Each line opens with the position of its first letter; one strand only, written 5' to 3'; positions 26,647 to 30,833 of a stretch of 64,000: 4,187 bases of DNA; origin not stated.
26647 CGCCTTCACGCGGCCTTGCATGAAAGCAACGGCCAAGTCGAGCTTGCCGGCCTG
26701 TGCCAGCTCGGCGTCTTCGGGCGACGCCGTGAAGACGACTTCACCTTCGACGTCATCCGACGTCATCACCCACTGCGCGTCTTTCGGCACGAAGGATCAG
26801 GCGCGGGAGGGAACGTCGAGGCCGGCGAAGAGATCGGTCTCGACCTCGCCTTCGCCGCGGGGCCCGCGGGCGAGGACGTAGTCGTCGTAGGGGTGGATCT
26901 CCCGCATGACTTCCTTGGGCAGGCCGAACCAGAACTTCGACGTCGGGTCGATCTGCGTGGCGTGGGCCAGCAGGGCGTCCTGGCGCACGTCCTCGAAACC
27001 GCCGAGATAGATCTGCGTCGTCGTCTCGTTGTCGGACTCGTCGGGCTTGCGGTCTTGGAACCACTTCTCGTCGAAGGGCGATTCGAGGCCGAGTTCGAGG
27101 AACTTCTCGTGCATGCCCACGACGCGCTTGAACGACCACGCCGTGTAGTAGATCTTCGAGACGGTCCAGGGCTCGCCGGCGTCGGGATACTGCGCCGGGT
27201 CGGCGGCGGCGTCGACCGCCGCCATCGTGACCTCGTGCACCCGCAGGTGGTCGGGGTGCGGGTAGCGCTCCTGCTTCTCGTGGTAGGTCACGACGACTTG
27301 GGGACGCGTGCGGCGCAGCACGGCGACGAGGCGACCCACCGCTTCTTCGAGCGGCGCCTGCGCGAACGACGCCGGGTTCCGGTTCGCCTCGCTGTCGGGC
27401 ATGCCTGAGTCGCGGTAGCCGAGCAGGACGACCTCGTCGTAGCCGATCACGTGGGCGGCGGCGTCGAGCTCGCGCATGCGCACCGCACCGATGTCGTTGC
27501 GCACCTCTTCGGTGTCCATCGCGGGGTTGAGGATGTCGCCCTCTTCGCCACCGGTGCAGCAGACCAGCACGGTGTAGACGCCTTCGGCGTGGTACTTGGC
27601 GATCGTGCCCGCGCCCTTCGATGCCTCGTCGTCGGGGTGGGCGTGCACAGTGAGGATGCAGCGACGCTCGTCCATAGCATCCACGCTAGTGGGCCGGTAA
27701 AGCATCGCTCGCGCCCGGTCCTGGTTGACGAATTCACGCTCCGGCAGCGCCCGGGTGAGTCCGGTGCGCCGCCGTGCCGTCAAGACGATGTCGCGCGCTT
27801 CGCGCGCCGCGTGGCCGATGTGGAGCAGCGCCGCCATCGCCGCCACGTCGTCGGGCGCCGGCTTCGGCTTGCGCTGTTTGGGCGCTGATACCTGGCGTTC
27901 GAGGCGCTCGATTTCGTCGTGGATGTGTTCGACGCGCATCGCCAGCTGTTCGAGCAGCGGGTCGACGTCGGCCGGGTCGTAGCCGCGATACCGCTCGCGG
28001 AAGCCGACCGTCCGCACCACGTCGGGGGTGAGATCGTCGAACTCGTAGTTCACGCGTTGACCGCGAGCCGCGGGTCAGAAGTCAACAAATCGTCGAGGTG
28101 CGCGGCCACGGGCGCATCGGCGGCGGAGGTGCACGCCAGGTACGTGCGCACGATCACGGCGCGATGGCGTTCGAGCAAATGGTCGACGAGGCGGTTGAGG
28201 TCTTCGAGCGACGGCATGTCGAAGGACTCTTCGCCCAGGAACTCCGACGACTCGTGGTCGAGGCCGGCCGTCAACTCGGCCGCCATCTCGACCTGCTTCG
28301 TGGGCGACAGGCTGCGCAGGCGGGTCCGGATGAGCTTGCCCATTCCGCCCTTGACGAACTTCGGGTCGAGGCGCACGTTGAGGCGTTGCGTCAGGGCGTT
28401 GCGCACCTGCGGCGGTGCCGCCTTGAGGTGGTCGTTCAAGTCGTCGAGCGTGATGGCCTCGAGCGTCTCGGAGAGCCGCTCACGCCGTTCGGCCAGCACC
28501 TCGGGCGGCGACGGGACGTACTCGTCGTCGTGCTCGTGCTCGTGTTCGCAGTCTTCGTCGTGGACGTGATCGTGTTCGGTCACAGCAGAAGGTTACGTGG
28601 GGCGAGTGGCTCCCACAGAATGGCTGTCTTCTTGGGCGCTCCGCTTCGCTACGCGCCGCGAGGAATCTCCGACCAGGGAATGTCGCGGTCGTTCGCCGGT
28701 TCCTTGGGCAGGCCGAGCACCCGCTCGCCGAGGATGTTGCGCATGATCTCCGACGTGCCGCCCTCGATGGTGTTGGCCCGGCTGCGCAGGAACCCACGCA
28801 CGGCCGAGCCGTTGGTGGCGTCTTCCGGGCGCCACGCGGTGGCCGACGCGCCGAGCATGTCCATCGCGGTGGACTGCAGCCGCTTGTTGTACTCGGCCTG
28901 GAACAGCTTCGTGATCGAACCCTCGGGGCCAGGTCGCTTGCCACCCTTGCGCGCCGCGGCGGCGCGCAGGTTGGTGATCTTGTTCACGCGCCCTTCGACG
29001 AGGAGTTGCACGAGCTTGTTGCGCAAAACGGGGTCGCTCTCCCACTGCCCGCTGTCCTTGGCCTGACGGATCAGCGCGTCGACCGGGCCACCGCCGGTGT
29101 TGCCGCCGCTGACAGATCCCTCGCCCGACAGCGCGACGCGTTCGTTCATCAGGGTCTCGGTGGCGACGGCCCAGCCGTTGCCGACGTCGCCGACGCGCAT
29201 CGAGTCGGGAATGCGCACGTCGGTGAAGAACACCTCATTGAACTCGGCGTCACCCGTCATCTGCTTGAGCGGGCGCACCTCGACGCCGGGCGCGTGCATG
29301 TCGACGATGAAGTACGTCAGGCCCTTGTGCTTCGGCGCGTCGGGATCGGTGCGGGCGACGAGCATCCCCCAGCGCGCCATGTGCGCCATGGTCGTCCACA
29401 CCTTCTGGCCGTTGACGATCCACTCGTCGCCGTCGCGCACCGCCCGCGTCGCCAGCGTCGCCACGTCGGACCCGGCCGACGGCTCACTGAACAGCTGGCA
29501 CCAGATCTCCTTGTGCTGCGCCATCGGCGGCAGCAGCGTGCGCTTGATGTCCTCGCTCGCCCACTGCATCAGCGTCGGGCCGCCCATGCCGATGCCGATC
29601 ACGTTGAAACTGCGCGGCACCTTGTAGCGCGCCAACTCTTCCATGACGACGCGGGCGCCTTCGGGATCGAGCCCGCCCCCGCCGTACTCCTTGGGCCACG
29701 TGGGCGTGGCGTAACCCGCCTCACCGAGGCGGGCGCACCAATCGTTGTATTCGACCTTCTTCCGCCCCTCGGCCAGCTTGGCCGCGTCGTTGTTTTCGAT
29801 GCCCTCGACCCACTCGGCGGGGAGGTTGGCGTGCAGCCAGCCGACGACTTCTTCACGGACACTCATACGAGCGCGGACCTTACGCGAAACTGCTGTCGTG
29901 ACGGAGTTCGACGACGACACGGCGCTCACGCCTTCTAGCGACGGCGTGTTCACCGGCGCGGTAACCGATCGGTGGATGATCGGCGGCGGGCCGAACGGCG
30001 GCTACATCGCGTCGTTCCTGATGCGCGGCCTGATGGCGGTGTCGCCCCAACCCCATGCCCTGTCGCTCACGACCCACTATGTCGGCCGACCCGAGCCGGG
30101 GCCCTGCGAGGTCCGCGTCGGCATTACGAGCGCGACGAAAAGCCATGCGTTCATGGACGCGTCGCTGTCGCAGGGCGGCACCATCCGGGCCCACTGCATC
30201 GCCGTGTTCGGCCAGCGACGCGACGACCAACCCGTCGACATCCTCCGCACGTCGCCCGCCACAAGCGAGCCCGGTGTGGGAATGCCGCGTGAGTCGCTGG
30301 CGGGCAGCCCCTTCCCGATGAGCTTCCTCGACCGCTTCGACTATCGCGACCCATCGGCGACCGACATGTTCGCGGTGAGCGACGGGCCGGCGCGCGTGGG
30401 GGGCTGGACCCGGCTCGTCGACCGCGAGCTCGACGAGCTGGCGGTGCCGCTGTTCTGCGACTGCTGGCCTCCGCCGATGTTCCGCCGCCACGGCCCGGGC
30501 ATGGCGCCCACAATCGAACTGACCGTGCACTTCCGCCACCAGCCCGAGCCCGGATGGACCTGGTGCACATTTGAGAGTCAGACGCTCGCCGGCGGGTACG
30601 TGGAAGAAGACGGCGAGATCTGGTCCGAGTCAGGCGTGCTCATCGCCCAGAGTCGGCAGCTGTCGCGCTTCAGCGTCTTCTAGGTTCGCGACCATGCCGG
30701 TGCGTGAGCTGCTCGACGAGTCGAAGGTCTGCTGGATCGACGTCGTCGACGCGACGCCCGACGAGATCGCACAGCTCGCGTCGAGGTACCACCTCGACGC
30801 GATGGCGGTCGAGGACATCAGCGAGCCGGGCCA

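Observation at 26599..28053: DivIVA-domain + Mca in one ORF, followed after a single UGA by an in-frame SCP2-like ORF; possible internal leaderless promoter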

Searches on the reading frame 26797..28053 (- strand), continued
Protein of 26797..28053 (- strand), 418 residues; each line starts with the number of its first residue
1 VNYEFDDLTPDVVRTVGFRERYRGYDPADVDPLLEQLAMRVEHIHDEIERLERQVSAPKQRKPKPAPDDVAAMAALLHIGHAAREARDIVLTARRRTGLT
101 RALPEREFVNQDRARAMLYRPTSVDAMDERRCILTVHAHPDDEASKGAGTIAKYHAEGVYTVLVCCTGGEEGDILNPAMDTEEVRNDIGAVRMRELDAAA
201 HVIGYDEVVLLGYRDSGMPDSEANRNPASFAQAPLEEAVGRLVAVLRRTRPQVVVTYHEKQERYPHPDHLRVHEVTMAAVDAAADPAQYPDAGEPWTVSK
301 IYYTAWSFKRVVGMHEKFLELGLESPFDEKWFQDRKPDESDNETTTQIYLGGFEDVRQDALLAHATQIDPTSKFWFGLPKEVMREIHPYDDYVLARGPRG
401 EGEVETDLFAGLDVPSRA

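Call 43: find_encoding_contigs(protein=P0026, flank=2500, max_places=1)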
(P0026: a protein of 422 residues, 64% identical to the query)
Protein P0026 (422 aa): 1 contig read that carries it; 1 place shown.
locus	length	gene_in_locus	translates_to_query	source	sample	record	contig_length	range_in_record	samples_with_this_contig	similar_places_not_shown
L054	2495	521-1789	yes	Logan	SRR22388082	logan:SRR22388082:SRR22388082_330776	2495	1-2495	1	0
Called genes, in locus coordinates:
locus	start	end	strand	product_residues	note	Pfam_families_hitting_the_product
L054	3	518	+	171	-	?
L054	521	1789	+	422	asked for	PF02585:PIG-L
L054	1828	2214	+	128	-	PF02036:SCP2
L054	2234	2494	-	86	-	?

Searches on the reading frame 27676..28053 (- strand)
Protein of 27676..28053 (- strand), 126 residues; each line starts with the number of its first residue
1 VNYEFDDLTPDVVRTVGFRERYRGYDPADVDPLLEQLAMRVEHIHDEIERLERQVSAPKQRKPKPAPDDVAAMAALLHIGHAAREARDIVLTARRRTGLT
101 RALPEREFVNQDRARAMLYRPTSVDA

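Call 16: find_related_loci(query=A2, collection=metagenome_contigs, flank=3000)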
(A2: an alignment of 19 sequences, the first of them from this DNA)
Query A2 (126 aa) in metagenome_contigs; peptide patterns used: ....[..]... (x = any residue, [..] = any of these).
282 stretches matched a pattern; 32 encode a relative of the query (tblastn E <= 1e-3); 32 distinct loci.
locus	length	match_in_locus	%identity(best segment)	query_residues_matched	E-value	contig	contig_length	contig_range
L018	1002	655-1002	68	1-116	2e-53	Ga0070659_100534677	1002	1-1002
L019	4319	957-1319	51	1-121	2e-36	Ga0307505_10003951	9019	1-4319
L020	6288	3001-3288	46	8-99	3e-18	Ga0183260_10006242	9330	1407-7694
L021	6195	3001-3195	46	7-62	3e-8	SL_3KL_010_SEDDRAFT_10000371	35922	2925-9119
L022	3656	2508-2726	34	2-67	2e-7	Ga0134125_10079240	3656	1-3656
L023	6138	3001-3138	41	7-52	3e-7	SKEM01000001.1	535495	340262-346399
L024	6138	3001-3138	41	7-52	3e-7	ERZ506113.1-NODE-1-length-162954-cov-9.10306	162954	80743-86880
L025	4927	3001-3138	41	7-52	3e-7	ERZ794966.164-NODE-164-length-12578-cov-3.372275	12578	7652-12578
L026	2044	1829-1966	41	7-52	4e-7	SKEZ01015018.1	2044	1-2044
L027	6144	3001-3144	38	7-54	5e-7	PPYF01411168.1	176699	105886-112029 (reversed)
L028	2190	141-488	31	16-118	6e-7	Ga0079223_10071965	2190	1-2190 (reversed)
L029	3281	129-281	43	5-55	6e-7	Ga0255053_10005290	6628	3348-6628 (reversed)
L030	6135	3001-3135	44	18-55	7e-7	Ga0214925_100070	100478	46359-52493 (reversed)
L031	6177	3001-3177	37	16-67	7e-7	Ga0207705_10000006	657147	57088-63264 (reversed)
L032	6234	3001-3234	31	7-89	9e-7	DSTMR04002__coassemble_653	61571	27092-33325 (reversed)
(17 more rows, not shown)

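Call 36: search_solved_structures(query=A2, max_evalue=1, show_alignments=2)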
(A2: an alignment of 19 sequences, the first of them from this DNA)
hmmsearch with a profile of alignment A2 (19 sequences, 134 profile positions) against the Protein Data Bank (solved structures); distinct sequences matched with E-value up to 1: 12.
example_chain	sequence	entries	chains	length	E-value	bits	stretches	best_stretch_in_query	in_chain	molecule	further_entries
4ug1_A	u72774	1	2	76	8.1e-05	25.8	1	7-56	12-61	CELL CYCLE PROTEIN GPSB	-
4ug3_A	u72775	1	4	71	0.00011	25.4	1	7-61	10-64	CELL CYCLE PROTEIN GPSB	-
6gp7_B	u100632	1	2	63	0.0002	24.6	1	8-59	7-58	Cell cycle protein GpsB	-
6gpz_B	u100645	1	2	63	0.00021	24.5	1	8-59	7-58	Cell cycle protein GpsB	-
7o39_A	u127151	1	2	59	0.006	19.8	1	9-59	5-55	DivIVA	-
8esq_L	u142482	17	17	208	0.14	15.3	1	36-127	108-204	60S ribosomal protein L13 | Large ribosomal subunit protein eL13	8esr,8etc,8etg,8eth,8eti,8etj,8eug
2wuj_A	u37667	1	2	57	0.17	15.1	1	8-57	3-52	SEPTUM SITE-DETERMINING PROTEIN DIVIVA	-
7wik_A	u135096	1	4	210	0.18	15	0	40-77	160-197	Oligoribonuclease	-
2wuk_A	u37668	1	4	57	0.26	14.5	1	8-57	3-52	SEPTUM SITE-DETERMINING PROTEIN DIVIVA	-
8a3k_UNK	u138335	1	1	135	0.42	13.8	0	34-71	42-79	sc-apCC-4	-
7f3w_A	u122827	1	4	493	0.88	12.8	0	4-75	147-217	cytochrome P450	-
8qae_A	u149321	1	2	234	0.94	12.7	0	34-65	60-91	sc-apCC-6-SLLA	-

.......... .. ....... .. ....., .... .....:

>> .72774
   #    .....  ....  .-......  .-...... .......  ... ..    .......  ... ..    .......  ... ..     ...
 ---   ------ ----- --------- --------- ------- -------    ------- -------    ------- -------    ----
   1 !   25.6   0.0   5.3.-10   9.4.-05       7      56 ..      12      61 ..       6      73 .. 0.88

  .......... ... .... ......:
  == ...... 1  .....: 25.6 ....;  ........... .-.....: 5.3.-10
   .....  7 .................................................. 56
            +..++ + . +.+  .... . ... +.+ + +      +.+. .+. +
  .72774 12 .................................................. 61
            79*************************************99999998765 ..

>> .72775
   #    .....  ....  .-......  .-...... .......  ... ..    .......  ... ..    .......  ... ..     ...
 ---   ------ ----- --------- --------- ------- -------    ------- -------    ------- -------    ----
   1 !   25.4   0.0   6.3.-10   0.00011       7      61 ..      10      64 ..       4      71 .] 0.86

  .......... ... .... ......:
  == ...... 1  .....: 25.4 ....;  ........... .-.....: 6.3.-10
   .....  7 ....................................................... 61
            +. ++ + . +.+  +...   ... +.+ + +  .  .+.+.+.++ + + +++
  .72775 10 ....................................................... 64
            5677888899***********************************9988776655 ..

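Call 55: search_protein_representatives(protein=window:27676-28053:-)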
Query: 126 residues. Proteins with E-value up to 0.001 (for the whole library): 51; up to 1e-10: 3; up to 1e-30: 1. The best 51 are listed.
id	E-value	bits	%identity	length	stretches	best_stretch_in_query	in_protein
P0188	4.0e-43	162.7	66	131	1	1-122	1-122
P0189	8.3e-23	97.2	67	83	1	44-125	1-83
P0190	5.9e-20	88.0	55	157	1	1-91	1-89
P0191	4.5e-10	56.1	42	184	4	6-40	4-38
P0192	7.4e-10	55.4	42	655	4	11-63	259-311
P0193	2.7e-09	53.6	43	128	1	7-97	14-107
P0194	4.3e-09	53.0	43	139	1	7-104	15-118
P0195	1.6e-07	47.9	58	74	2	9-41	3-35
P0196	2.4e-07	47.3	51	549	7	24-45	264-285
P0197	1.7e-06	44.6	39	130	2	12-83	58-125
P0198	2.8e-06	43.9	27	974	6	8-57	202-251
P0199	3.4e-06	43.6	33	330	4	8-63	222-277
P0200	5.0e-06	43.1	52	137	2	12-42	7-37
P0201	7.2e-06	42.6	43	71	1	7-74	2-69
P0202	8.2e-06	42.4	36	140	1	7-70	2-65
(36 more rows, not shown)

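Call 63: find_homologous_proteins(query=window:27676-28053:-, max_evalue=1e-10)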
Query window:27676-28053:- (126 aa): 22 proteins with E <= 1e-10 among 76 candidates.
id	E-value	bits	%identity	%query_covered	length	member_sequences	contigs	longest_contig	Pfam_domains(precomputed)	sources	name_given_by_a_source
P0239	6.0e-55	203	75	99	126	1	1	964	PF05103.19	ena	-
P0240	1.7e-52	195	74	99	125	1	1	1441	PF05103.19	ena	-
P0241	1.9e-52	194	73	99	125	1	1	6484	PF05103.19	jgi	jgi:DivIVA domain-containing protein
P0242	1.9e-52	194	74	99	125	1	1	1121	-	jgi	-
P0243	6.9e-52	193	71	99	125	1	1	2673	PF05103.19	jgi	jgi:DivIVA domain-containing protein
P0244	2.4e-51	191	71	99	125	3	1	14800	PF05103.19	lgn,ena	-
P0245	4.4e-51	190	73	99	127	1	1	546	PF05103.19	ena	-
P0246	8.7e-51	189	71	99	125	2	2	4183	PF05103.19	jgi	jgi:DivIVA domain-containing protein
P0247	1.3e-50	189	72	99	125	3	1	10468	PF05103.19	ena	-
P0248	3.0e-50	187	70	99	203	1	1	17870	PF02585.23,PF05103.19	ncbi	ncbi:MAG: mycothiol S-conjugate amidase, partial [Actinomycetota bacterium]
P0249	3.2e-49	184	72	98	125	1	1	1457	PF05103.19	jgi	jgi:DivIVA domain-containing protein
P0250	9.4e-49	183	71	97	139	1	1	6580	-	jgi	jgi:DivIVA domain-containing protein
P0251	1.0e-48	182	66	99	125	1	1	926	PF05103.19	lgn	-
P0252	1.0e-47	179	70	99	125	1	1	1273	PF05103.19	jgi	jgi:DivIVA domain-containing protein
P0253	1.1e-47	179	69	98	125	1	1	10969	PF05103.19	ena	-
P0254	1.9e-47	178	71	99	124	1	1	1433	PF05103.19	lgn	-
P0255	5.2e-45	170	64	99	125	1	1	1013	PF05103.19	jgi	jgi:DivIVA domain-containing protein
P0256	1.3e-44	169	67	99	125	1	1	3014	PF05103.19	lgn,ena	-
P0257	2.1e-44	169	72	91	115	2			PF05103.19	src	-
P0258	4.0e-44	168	68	96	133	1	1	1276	PF05103.19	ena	-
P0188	1.3e-42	163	66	96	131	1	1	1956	PF05103.19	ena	-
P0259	1.8e-41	159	63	98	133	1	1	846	PF05103.19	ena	-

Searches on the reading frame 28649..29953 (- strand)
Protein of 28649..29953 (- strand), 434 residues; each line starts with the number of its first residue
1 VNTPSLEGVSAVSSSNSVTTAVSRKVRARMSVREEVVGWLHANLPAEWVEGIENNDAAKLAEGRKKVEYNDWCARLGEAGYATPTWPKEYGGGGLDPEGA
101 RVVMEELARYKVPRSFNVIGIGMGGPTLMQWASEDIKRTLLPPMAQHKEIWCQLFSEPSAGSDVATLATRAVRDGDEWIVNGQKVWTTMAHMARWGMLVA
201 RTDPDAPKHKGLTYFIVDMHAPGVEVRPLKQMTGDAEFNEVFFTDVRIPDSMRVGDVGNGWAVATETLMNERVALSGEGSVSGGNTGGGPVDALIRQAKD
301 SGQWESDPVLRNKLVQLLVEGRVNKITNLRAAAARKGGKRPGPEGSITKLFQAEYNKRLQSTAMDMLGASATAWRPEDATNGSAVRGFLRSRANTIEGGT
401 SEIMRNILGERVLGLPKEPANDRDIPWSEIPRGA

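Call 69: search_protein_families(library=pfam, proteins=[window:28649-29953:-], max_evalue=0.001)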
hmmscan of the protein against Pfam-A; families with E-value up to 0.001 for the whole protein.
window:28649-29953:- (434 aa): 3 families
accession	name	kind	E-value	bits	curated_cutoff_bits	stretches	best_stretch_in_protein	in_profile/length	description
PF02770.24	Acyl-CoA_dh_M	-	2.6e-22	79.2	33.3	1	152-246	1-97/97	Acyl-CoA dehydrogenase, middle domain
PF00441.29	Acyl-CoA_dh_1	-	3.5e-20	73.1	22.4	1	258-413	1-150/150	Acyl-CoA dehydrogenase, C-terminal domain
PF02771.21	Acyl-CoA_dh_N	-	1.4e-14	54.9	22.9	1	65-146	28-111/113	Acyl-CoA dehydrogenase, N-terminal domain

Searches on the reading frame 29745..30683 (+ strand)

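Call 69: search_protein_families(library=pfam, proteins=[window:29745-30683:+], max_evalue=0.001)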
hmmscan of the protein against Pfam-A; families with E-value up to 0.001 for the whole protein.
window:29745-30683:+ (312 aa): 2 families
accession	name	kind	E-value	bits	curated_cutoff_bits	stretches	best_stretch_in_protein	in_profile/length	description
PF20789.3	4HBT_3C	-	4.3e-25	89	24.1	1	190-307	15-138/140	Acyl-CoA thioesterase C-terminal domain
PF13622.12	4HBT_3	-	3.4e-14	53.3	24.3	1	74-156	2-83/83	Acyl-CoA thioesterase N-terminal domain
